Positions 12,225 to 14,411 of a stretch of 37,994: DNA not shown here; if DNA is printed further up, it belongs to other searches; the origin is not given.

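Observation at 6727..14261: Uncharacterised operon-like module: two anchored tandem-rhodanese proteins bracketing two secreted beta-helix paralogues, plus a small TM protein and a barrel-less PEP-family dikinase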

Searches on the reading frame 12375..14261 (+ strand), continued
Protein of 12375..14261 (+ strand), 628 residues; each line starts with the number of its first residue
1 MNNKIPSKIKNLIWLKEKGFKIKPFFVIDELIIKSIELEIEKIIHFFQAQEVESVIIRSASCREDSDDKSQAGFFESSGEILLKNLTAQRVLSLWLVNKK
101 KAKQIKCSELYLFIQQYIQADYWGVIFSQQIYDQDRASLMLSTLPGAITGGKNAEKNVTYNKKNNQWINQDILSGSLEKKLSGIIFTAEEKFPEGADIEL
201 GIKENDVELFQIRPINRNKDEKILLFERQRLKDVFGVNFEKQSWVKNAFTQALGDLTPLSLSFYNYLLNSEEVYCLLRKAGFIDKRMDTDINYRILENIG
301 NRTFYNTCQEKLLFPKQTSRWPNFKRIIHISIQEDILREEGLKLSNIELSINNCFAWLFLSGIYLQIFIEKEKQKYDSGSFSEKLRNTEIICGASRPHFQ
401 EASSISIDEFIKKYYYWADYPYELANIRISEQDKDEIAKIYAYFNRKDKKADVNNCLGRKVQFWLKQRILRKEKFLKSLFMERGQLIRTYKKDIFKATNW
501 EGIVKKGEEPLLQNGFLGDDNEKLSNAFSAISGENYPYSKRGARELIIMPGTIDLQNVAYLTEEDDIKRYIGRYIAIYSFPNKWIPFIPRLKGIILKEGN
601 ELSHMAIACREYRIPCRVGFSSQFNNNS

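Call 33: predict_structure(alignment_id=A1)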
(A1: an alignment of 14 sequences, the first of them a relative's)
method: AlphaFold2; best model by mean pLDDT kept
length: 628 residues; sequences in the alignment: 14
mean_pLDDT: 82.9   pTM: 0.76
mean pLDDT of the five models: 82.9, 82.5, 81.1, 80.1, 77.7
residues with pLDDT >= 90: 239; 70-90: 296; 50-70: 68; < 50: 25
segments of 3 or more residues with pLDDT < 50: 504-521, 626-628
pLDDT, mean of each block of 10 residues (from residue 1): 73 91 91 93 95 92 71 81 95 93 80 90 88 85 76 78 84 83 94 89 89 80 82 90 90 87 92 93 77 86 90 85 85 91 87 95 93 92 92 82 87 91 89 86 62 90 95 94 87 76 49 40 60 78 54 75 90 86 83 75 69 73 49
secondary structure, 60 per line:
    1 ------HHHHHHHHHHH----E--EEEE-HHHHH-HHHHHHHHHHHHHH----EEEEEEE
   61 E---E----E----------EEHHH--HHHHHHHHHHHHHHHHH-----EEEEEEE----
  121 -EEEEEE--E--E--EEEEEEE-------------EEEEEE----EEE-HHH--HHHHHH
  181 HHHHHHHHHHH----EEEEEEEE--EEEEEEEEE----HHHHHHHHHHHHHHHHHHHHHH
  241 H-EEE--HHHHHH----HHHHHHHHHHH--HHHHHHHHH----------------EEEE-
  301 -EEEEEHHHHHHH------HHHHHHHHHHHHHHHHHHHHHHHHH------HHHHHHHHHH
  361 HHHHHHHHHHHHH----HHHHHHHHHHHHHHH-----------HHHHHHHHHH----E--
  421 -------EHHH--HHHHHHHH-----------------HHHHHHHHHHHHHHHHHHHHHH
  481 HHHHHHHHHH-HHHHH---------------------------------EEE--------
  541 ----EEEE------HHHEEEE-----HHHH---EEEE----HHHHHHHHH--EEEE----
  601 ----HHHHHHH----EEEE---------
elements in order: H7-17 E25-28 H30-34 H36-49 E54-61 H88-104 E110-116 E122-127 E136-142 E156-161 E166-168 H175-191 E196-203 E206-214 H219-241 E243-245 H248-253 H258-268 H271-279 E296-299 E302-306 H307-313 H320-344 H351-373 H378-392 H404-413 H434-441 H459-490 H492-496 E530-532 E545-548 E558-561 H567-570 E574-577 H582-590 E593-596 H605-611 E616-619

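Call 37: fold_search(model_id=the predicted structure, library=pdb)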
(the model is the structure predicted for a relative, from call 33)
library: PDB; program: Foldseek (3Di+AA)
matches with E <= 10: 645; with E <= 0.001: 102
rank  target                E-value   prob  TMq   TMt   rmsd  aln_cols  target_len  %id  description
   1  5fbs                  1.8e-15  1.00  0.28  0.23  19.1       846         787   12  Crystal structure of rifampin phosphotransferase RPH-Lm from Listeria monocytogenes in complex with ADP and magnesium (released 2016-01-13)
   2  5hv1                  2.6e-15  1.00  0.33  0.26  17.8       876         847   13  Rifampin phosphotransferase in complex with AMPPNP and rifampin from Listeria monocytogenes (released 2016-03-30)
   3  5hv3                  3.4e-15  1.00  0.38  0.31  13.9       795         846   14  Rifampin phosphotransferase G527Y mutant in complex with AMPPNP from Listeria monocytogenes (released 2016-03-30)
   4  5hv2                  2.9e-14  1.00  0.38  0.31  14.2       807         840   12  Rifampin phosphotransferase G527Y mutant from Listeria monocytogenes (released 2016-03-30)
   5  5fbt                  1.0e-11  1.00  0.27  0.23  19.1       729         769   14  Crystal structure of rifampin phosphotransferase RPH-Lm from Listeria monocytogenes in complex with rifampin (released 2015-12-30)
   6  5fbu                  3.5e-08  1.00  0.27  0.24  19.4       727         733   13  Crystal structure of rifampin phosphotransferase RPH-Lm from Listeria monocytogenes in complex with rifampin-phosphate (released 2015-12-30)
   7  5hv6_A                1.5e-06  1.00  0.23  0.44   8.5       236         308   18  The ATP binding domain of rifampin phosphotransferase from Listeria monocytogenes (released 2016-03-30)
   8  5hv6_B                2.0e-06  1.00  0.20  0.40  11.7       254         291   16  The ATP binding domain of rifampin phosphotransferase from Listeria monocytogenes (released 2016-03-30)
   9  4zqi_B                4.8e-06  1.00  0.19  0.39   8.3       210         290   10  Crystal structure of Apo D-alanine-D-alanine ligase(DDL) from Yersinia pestis (released 2016-01-13)
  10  5c1p_B                5.9e-06  1.00  0.20  0.39   7.7       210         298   10  Crystal structure of ADP and D-alanyl-D-alanine complexed D-alanine-D-alanine ligase(DDL) from Yersinia pestis (released 2016-03-02)
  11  5c1o_A                6.6e-06  1.00  0.21  0.42   5.5       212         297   11  Crystal structure of AMP-PNP complexed D-alanine-D-alanine ligase(DDL) from Yersinia pestis (released 2016-03-02)
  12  4zqi_A                6.6e-06  1.00  0.20  0.39   5.9       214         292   12  Crystal structure of Apo D-alanine-D-alanine ligase(DDL) from Yersinia pestis (released 2016-01-13)
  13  5c1p_A                6.6e-06  1.00  0.19  0.37   8.5       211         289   11  Crystal structure of ADP and D-alanyl-D-alanine complexed D-alanine-D-alanine ligase(DDL) from Yersinia pestis (released 2016-03-02)
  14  4zqi_D                7.7e-06  1.00  0.19  0.37   9.1       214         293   10  Crystal structure of Apo D-alanine-D-alanine ligase(DDL) from Yersinia pestis (released 2016-01-13)
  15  5bph_B                8.1e-06  1.00  0.21  0.39   6.1       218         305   11  Crystal structure of AMP complexed D-alanine-D-alanine ligase(DDL) from Yersinia pestis (released 2016-03-02)
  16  9goj                  9.5e-06  1.00  0.17  0.30  10.2       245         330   16  Crystal structure of HpeI from Rhodococcus rhodochrous GD02 (released 2025-05-21)
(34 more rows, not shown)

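Call 38: find_encoding_contigs(protein=P0002, flank=10000, max_places=2)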
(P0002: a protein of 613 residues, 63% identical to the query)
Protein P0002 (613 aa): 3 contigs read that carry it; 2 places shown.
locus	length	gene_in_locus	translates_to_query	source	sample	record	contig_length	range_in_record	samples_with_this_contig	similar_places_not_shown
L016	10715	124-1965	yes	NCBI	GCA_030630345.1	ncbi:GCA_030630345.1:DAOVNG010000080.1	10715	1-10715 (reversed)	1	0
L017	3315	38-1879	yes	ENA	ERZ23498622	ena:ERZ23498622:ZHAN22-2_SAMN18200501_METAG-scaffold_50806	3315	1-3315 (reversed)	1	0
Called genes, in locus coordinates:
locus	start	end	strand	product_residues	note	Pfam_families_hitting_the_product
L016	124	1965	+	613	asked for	PF01326:PPDK_N (faint), PF00391:PEP-utilizers (weak)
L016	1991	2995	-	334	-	PF06739:SBBP (faint)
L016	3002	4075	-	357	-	PF05935:Arylsulfotrans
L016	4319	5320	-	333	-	PF04055:Radical_SAM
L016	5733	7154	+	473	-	PF06969:HemN_C (faint), PF04055:Radical_SAM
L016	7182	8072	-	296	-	PF00892:EamA, PF03151:TPT (faint), PF10639:TMEM234 (faint), PF00892:EamA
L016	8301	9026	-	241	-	PF00756:Esterase (weak), PF02230:Abhydrolase_2, PF00326:Peptidase_S9 (faint)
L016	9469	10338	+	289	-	PF00581:Rhodanese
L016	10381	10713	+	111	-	?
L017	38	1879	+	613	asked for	PF01326:PPDK_N (faint), PF00391:PEP-utilizers (weak)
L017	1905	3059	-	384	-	PF06739:SBBP (faint)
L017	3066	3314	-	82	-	?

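Call 39: find_encoding_contigs(protein=P0016, flank=10000, max_places=2)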
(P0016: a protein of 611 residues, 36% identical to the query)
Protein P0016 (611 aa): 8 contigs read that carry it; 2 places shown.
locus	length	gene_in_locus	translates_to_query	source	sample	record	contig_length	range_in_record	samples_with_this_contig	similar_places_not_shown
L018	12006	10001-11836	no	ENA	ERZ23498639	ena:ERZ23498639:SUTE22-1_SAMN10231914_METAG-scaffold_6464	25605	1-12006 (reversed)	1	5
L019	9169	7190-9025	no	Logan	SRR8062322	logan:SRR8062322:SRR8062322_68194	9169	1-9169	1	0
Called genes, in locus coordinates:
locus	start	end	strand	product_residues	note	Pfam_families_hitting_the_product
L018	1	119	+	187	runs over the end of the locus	-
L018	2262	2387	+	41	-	-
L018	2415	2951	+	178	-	-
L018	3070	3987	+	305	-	PF00215:OMPdecase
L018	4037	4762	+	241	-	-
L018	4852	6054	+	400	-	-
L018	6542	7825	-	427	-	PF07690:MFS_1 (faint)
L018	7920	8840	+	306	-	PF02749:QRPTase_N (weak), PF01729:QRPTase_C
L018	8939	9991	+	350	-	PF00581:Rhodanese (weak)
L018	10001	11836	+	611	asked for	-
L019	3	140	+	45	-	?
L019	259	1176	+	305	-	PF00215:OMPdecase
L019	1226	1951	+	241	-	-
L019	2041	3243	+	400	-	-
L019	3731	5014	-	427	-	PF07690:MFS_1 (faint)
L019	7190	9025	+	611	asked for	-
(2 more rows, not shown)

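Call 40: find_encoding_contigs(protein=P0012, flank=10000, max_places=2)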
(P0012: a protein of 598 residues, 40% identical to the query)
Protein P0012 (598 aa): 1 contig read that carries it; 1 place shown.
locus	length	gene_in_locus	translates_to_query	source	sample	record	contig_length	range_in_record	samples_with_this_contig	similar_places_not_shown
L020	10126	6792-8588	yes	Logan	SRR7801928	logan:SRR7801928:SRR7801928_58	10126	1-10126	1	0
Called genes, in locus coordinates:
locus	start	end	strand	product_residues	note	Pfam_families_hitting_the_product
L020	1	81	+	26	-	?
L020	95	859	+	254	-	PF00528:BPD_transp_1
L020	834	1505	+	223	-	PF00005:ABC_tran, PF13304:AAA_21 (faint)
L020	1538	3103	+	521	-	PF04055:Radical_SAM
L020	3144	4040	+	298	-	PF00581:Rhodanese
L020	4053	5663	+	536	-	PF13229:Beta_helix, PF05048:NosD (weak), PF13229:Beta_helix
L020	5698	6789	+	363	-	PF00581:Rhodanese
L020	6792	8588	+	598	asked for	PF01326:PPDK_N (faint)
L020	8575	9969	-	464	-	PF00884:Sulfatase, PF01663:Phosphodiest, PF16347:SGSH_C (faint)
